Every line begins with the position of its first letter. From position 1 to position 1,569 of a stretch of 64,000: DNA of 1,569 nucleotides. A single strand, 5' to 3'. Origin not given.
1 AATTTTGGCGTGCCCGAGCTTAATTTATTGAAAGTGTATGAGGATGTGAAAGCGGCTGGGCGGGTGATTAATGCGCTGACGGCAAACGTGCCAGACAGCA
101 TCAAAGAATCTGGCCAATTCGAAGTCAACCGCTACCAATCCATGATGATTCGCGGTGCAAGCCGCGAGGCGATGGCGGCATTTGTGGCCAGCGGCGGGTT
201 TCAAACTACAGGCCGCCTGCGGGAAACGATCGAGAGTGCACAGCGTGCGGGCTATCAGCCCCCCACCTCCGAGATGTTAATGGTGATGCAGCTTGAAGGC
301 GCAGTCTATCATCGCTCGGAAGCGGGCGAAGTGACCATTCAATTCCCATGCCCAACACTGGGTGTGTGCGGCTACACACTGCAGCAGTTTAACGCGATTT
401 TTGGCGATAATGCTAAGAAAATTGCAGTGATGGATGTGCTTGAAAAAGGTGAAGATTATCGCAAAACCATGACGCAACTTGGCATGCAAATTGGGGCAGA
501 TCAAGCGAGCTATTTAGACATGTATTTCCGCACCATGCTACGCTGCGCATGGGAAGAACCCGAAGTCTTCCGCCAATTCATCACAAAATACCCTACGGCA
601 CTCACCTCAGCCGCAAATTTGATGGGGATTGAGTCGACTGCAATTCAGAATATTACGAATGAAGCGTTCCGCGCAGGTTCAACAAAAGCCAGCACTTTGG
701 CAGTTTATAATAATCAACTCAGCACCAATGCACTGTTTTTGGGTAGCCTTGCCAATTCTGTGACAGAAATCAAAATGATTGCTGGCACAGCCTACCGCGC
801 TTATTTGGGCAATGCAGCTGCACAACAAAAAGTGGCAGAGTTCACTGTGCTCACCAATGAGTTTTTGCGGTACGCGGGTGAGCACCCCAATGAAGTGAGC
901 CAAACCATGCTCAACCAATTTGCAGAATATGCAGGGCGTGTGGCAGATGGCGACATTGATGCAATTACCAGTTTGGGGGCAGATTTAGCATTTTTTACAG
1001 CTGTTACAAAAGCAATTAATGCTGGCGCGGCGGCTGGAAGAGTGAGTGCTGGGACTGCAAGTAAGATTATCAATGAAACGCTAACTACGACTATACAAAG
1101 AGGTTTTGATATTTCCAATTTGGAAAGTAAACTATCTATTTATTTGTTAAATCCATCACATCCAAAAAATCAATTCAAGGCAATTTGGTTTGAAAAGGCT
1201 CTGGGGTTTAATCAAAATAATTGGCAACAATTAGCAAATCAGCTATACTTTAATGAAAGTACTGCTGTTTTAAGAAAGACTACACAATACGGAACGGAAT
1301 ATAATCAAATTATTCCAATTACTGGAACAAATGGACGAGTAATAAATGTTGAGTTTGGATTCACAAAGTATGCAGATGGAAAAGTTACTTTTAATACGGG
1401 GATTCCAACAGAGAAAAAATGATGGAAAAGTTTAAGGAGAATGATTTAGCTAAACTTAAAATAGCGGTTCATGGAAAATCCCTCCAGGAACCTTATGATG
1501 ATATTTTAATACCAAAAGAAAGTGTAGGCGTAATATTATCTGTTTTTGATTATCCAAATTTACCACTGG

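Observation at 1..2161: Polymorphic-toxin tip with a sharp compositional break and two immunity-like genes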

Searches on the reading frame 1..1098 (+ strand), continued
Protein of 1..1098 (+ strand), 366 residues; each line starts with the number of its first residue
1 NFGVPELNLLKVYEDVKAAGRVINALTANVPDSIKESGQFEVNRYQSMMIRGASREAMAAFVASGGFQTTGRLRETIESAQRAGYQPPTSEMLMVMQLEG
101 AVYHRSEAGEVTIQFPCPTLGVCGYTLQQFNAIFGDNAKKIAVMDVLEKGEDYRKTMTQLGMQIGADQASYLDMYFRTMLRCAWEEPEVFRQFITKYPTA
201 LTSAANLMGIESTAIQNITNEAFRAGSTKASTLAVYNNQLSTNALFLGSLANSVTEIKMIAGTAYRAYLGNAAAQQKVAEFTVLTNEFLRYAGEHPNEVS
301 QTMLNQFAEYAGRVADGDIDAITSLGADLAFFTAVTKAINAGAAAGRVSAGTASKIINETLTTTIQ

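Call 83: find_encoding_contigs(protein=P0015, flank=8000, max_places=2)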
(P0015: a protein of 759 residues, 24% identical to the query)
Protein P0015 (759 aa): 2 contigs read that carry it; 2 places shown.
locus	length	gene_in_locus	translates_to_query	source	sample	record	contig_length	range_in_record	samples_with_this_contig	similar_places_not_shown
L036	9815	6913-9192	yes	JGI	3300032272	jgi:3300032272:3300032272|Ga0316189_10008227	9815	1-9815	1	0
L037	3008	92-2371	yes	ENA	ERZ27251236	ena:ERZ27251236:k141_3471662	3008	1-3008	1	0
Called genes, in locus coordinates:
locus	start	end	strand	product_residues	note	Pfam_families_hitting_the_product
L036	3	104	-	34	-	?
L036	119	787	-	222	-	PF02798:GST_N, PF13417:GST_N_3, PF13409:GST_N_2, PF00043:GST_C (weak)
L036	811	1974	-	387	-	PF00155:Aminotran_1_2, PF00266:Aminotran_5 (faint), PF01053:Cys_Met_Meta_PP (weak), PF01041:DegT_DnrJ_EryC1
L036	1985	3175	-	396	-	PF01053:Cys_Met_Meta_PP, PF06838:Met_gamma_lyase, PF00155:Aminotran_1_2 (weak), PF00266:Aminotran_5 (faint)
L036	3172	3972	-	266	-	PF01557:FAA_hydrolase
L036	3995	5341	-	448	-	PF00392:GntR, PF00155:Aminotran_1_2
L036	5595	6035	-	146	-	PF19696:DUF6196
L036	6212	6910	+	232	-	PF00665:rve (weak), PF13610:DDE_Tnp_IS240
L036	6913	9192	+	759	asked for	PF13332:Fil_haemagg_2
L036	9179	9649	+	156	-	-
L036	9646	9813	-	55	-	?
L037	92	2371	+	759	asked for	PF13332:Fil_haemagg_2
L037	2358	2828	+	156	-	-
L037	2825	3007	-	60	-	?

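Call 84: find_encoding_contigs(protein=P0005, flank=8000, max_places=2)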
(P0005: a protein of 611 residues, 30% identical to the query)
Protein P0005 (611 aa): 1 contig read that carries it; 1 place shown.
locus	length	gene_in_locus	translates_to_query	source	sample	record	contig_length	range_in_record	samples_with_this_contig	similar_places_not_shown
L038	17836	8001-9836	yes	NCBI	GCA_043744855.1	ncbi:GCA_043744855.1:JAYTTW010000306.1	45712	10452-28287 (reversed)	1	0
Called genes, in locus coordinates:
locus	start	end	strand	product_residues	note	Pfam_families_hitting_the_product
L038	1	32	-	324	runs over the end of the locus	PF09084:NMT1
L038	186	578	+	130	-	PF00034:Cytochrom_C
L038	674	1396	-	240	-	PF00005:ABC_tran, PF13304:AAA_21 (faint), PF12399:BCA_ABC_TP_C (weak)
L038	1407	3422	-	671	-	PF02653:BPD_transp_2, PF00005:ABC_tran, PF13304:AAA_21 (faint), PF12399:BCA_ABC_TP_C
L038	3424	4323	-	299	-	PF02653:BPD_transp_2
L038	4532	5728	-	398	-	PF13433:Peripla_BP_5, PF13458:Peripla_BP_6, PF01094:ANF_receptor, PF13433:Peripla_BP_5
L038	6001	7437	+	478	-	PF13241:NAD_binding_7, PF14824:Sirohm_synth_M (faint), PF00590:TP_methylase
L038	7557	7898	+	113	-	-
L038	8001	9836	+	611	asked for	-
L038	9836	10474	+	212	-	-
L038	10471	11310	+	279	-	PF13332:Fil_haemagg_2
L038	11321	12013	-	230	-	PF14681:UPRTase, PF00156:Pribosyltran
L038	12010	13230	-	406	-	PF01676:Metalloenzyme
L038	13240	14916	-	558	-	PF00005:ABC_tran, PF02463:SMC_N, PF13191:AAA_16 (faint), PF13555:AAA_29 (faint), PF13304:AAA_21 (faint), PF13401:AAA_22 (faint), PF08352:oligo_HPY (faint), PF00005:ABC_tran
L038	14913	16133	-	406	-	PF00528:BPD_transp_1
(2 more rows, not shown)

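Call 85: find_encoding_contigs(protein=P0019, flank=8000, max_places=2)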
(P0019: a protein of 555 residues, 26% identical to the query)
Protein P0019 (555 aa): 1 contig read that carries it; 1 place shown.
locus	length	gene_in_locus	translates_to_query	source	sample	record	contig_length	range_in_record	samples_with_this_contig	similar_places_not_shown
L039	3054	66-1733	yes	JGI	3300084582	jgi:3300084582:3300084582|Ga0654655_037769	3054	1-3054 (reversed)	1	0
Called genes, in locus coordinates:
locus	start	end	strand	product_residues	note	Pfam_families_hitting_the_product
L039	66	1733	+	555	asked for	PF15644:Gln_amidase (weak)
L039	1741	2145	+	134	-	-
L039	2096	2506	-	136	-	-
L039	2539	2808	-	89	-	-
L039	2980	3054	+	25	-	?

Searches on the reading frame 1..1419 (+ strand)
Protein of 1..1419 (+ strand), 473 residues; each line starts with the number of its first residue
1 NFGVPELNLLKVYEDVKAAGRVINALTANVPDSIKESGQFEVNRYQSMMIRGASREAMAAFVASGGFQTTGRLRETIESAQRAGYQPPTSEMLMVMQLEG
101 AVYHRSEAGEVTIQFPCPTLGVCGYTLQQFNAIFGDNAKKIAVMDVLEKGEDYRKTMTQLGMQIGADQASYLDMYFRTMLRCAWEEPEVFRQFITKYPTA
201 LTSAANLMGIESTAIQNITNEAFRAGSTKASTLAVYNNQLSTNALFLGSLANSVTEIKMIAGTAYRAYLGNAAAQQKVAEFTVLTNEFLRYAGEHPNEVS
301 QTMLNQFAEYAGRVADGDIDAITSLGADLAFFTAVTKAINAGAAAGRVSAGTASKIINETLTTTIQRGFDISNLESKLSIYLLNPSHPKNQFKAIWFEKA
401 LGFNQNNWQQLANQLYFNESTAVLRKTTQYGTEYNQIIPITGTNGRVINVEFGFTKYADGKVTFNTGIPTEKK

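Call 5: search_protein_families(library=pfam, proteins=[window:1-1419:+], max_evalue=1)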
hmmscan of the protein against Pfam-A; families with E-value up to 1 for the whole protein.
window:1-1419:+ (473 aa): 2 families
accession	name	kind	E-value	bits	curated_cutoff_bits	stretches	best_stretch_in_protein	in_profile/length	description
PF21814.2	DUF6883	-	8.9e-13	48.9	27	1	375-450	12-88/110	Domain of unknown function (DUF6883)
PF02471.22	OspE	-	0.14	12.8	25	1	204-271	42-107/107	Borrelia outer surface protein E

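Call 8: find_homologous_proteins(query=window:1-1419:+)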
Query window:1-1419:+ (473 aa): 1 proteins with E <= 0.001 among 8000 candidates.
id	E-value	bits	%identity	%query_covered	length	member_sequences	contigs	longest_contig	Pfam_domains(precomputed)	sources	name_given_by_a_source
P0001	3.9e-22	97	40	30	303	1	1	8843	PF21814.3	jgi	jgi:hypothetical protein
